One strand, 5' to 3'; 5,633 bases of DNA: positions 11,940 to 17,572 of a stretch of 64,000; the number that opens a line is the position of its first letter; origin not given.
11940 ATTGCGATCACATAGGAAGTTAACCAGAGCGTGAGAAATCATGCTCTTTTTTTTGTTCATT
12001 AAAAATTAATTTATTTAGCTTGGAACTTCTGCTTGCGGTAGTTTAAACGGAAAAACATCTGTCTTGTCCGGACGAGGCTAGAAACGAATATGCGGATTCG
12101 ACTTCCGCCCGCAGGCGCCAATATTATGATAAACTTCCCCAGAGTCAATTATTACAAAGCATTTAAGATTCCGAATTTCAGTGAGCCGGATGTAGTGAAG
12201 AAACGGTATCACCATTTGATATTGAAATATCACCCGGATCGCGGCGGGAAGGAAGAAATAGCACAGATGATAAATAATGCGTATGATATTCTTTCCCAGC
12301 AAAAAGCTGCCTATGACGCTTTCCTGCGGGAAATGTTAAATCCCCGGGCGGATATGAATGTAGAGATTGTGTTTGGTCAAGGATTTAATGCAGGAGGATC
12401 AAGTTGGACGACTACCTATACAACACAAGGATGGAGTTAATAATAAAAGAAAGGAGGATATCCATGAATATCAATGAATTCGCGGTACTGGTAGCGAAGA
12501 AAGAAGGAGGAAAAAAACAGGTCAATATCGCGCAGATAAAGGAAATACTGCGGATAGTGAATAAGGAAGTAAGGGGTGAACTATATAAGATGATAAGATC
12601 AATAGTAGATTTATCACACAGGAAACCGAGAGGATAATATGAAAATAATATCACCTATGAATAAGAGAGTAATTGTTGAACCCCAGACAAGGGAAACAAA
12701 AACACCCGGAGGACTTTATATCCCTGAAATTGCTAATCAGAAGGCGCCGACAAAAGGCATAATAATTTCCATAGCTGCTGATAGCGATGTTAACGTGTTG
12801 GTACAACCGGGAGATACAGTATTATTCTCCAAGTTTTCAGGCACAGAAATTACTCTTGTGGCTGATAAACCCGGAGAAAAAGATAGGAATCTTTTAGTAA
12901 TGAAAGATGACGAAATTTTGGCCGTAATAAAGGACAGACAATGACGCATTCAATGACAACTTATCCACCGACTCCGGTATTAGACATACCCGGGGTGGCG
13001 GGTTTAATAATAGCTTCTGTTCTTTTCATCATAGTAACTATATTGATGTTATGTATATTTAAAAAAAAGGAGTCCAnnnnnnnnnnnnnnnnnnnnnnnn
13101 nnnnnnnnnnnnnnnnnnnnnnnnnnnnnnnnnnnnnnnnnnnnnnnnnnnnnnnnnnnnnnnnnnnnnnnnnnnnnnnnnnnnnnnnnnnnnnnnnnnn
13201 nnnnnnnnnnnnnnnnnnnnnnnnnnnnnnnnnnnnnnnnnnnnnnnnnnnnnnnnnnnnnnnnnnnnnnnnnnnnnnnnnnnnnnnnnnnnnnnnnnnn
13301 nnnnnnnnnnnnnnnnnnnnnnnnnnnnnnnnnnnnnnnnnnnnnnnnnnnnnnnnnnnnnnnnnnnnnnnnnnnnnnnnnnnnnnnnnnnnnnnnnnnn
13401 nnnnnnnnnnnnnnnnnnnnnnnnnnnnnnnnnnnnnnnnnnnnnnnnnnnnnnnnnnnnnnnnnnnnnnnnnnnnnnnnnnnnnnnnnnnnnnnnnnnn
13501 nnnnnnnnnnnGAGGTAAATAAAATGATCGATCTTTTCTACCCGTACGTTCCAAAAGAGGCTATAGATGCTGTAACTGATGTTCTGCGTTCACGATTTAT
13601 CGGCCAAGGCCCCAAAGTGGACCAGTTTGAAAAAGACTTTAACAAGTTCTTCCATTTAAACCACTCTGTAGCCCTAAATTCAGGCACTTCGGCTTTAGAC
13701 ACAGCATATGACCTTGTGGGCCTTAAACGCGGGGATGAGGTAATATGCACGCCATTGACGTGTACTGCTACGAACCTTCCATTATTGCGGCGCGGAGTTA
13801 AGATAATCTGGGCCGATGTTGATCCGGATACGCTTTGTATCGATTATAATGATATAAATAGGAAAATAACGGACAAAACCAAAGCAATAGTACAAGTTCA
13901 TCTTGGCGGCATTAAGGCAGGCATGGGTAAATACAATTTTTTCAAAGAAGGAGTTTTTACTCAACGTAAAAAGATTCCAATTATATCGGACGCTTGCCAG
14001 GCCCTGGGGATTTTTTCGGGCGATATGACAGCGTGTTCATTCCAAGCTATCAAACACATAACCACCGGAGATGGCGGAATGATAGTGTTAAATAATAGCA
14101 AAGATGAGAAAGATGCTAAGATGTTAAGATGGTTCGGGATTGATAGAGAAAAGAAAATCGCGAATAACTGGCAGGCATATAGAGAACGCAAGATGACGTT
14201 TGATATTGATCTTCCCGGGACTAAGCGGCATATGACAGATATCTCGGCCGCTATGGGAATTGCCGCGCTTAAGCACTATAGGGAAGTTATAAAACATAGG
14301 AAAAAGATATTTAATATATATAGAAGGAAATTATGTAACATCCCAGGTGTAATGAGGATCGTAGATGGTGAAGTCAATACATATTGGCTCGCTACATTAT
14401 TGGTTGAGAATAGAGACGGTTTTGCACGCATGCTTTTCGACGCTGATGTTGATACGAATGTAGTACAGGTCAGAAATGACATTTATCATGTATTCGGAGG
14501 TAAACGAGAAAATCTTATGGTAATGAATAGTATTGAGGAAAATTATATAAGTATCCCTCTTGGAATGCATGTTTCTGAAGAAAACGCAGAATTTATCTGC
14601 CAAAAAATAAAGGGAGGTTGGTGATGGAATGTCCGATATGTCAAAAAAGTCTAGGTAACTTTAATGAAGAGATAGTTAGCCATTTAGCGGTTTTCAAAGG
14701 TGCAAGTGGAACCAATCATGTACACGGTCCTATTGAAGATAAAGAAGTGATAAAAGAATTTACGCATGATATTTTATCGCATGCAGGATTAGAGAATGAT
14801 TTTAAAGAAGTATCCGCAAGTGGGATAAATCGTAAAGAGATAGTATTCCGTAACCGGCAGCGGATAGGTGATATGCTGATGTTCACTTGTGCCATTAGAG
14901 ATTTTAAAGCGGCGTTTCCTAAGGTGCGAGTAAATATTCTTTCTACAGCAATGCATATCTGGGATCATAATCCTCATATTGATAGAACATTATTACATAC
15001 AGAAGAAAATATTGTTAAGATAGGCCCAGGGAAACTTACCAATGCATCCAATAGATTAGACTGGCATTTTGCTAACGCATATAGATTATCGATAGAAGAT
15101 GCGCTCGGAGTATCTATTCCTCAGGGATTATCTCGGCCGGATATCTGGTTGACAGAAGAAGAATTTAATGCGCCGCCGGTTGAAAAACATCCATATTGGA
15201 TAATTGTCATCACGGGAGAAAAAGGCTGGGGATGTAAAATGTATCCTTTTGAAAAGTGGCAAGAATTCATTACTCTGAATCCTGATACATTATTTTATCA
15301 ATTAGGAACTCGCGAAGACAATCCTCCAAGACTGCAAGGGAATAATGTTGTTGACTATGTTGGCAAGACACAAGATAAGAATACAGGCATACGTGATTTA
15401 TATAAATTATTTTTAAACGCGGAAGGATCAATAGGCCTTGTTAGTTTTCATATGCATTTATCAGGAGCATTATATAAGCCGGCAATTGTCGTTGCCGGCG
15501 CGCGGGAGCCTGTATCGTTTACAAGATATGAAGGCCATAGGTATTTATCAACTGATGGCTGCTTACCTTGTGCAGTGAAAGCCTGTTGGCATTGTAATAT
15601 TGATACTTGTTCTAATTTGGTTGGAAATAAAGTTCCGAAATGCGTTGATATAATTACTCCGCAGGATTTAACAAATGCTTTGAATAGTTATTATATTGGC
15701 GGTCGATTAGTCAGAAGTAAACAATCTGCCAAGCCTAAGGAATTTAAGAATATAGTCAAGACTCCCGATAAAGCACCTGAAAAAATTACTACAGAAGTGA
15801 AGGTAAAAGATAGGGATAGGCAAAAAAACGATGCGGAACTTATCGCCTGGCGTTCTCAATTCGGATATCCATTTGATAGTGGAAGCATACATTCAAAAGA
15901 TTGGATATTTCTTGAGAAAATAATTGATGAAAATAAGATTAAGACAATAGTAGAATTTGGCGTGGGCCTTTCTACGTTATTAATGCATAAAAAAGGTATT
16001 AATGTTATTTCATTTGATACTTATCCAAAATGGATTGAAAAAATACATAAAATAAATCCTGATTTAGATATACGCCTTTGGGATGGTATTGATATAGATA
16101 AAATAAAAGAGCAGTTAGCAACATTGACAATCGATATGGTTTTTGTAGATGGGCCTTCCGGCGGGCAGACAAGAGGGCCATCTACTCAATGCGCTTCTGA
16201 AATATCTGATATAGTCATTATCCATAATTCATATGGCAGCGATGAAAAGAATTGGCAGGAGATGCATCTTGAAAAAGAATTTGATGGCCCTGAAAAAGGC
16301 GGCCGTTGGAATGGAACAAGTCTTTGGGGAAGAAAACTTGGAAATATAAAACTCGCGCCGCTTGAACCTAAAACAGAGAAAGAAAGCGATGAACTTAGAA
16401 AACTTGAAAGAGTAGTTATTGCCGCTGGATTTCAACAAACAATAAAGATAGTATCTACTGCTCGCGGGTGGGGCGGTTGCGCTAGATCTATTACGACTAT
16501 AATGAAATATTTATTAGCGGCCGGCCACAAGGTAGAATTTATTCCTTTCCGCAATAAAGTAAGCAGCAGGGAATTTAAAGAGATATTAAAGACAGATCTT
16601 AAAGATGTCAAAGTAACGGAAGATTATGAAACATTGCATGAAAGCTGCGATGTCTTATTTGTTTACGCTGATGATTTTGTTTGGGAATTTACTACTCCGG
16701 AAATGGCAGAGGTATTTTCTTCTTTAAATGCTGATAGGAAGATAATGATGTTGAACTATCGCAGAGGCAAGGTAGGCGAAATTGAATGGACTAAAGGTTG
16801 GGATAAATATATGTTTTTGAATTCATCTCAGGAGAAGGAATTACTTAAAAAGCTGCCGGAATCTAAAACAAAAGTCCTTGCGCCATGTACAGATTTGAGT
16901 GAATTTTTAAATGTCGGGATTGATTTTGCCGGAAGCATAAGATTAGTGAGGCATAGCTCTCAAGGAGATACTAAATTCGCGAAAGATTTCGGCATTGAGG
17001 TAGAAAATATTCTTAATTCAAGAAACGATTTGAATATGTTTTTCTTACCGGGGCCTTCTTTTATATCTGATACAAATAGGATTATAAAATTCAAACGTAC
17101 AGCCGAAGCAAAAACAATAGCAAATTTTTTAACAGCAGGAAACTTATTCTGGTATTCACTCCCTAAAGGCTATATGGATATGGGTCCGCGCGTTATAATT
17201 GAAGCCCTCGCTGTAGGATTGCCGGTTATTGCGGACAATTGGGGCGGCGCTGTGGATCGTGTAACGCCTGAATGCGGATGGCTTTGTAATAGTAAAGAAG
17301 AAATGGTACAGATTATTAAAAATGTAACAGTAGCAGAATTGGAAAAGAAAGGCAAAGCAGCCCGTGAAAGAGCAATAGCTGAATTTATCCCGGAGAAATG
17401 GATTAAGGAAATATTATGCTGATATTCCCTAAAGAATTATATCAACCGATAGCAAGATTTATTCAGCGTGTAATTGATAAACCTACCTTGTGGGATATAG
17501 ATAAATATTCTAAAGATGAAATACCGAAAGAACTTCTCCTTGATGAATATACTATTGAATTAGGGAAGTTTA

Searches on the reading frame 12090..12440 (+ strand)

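Call 15: search_protein_families(library=phrogs, proteins=[window:12090-12440:+])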
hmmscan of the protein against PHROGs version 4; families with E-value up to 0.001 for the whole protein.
window:12090-12440:+ (116 aa): 4 families
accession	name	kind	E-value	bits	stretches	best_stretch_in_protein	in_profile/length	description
phrog_14336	-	unknown function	1.7e-07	31.9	1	19-105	4-88/363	-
phrog_13942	-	unknown function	2.6e-06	27.9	1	35-74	31-70/336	-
phrog_7739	-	unknown function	2.1e-05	24.1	1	38-76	28-66/565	-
phrog_9210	-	unknown function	0.00054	20.6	1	30-71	160-202/204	-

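Call 60: search_protein_families(library=pfam, max_evalue=0.01, proteins=[window:12090-12440:+])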
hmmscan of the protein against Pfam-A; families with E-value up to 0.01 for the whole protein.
window:12090-12440:+ (116 aa): 1 family
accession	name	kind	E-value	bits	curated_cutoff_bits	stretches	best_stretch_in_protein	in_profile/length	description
PF00226.36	DnaJ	-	9.6e-11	42.1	27.8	1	20-76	1-63/63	DnaJ domain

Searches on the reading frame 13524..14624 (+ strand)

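Call 10: search_protein_families(library=pfam, proteins=[window:13524-14624:+])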
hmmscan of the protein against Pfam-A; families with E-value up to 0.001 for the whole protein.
window:13524-14624:+ (366 aa): 1 family
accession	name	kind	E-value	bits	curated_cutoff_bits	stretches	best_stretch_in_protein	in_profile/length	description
PF01041.23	DegT_DnrJ_EryC1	-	9.9e-73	245.9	19.8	1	11-362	5-359/360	DegT/DnrJ/EryC1/StrS aminotransferase family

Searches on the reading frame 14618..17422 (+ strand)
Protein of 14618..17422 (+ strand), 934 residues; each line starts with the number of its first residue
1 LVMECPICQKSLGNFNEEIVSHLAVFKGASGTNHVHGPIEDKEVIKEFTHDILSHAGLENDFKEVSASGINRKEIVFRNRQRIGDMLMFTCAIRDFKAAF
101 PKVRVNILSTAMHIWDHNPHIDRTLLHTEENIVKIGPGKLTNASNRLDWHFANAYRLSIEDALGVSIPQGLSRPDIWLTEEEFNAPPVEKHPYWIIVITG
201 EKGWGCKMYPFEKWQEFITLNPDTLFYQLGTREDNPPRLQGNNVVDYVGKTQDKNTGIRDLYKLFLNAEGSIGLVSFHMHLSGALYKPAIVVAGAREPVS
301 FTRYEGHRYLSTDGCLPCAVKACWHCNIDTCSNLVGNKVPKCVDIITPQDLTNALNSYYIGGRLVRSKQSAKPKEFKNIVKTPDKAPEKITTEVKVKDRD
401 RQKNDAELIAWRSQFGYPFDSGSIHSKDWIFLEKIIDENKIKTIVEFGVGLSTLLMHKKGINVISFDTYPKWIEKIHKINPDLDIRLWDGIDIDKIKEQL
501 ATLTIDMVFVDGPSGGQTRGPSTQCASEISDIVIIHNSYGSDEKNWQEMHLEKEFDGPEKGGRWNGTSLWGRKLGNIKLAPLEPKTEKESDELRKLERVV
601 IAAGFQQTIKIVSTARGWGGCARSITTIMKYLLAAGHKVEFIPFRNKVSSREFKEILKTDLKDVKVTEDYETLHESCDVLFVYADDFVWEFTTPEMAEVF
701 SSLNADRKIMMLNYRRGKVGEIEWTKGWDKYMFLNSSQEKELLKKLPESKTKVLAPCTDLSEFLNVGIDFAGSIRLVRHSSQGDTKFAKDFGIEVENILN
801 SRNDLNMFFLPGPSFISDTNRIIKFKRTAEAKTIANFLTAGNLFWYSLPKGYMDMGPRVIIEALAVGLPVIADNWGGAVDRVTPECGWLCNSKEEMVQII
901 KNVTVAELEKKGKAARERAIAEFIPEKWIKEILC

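Call 10: search_protein_families(library=pfam, proteins=[window:14618-17422:+])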
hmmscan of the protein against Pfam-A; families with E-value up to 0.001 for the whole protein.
window:14618-17422:+ (934 aa): 3 families
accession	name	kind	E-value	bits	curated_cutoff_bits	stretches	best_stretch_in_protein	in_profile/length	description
PF00534.26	Glycos_transf_1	-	0.0003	20.8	26.4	1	852-902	102-154/172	Glycosyl transferases group 1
PF13692.12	Glyco_trans_1_4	-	0.00073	20.2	27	0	833-901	69-137/142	Glycosyl transferases group 1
PF13524.12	Glyco_trans_1_2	-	0.00097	19.5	25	0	854-933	62-143/144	Glycosyl transferase-like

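Call 24: find_related_loci(query=window:14618-17422:+, collection=viral_contigs, flank=8000)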
Query window:14618-17422:+ (934 aa) in viral_contigs; peptide patterns used: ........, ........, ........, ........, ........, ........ (x = any residue, [..] = any of these).
13 stretches matched a pattern; 12 encode a relative of the query (tblastn E <= 1e-3); 12 distinct loci.
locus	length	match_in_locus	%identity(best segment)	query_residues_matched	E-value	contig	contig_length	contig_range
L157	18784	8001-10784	57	3-932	0e+0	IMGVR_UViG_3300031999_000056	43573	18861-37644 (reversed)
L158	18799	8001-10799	54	4-933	0e+0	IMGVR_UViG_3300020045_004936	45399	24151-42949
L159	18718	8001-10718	54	1-934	0e+0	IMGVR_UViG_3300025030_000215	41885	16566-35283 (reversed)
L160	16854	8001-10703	52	15-932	0e+0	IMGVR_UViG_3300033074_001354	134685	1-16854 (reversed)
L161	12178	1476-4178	52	15-932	0e+0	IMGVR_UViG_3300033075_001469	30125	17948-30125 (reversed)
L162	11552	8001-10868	41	16-933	0e+0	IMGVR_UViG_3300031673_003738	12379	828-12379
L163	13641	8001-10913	41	23-933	0e+0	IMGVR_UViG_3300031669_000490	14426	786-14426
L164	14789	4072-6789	41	7-933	0e+0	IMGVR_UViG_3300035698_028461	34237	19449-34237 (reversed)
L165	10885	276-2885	41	34-933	0e+0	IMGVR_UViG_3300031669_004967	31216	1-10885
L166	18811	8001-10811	55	1-933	0e+0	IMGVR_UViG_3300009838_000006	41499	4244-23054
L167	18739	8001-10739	58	3-933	0e+0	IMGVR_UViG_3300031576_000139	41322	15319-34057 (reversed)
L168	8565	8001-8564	43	2-177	6e-43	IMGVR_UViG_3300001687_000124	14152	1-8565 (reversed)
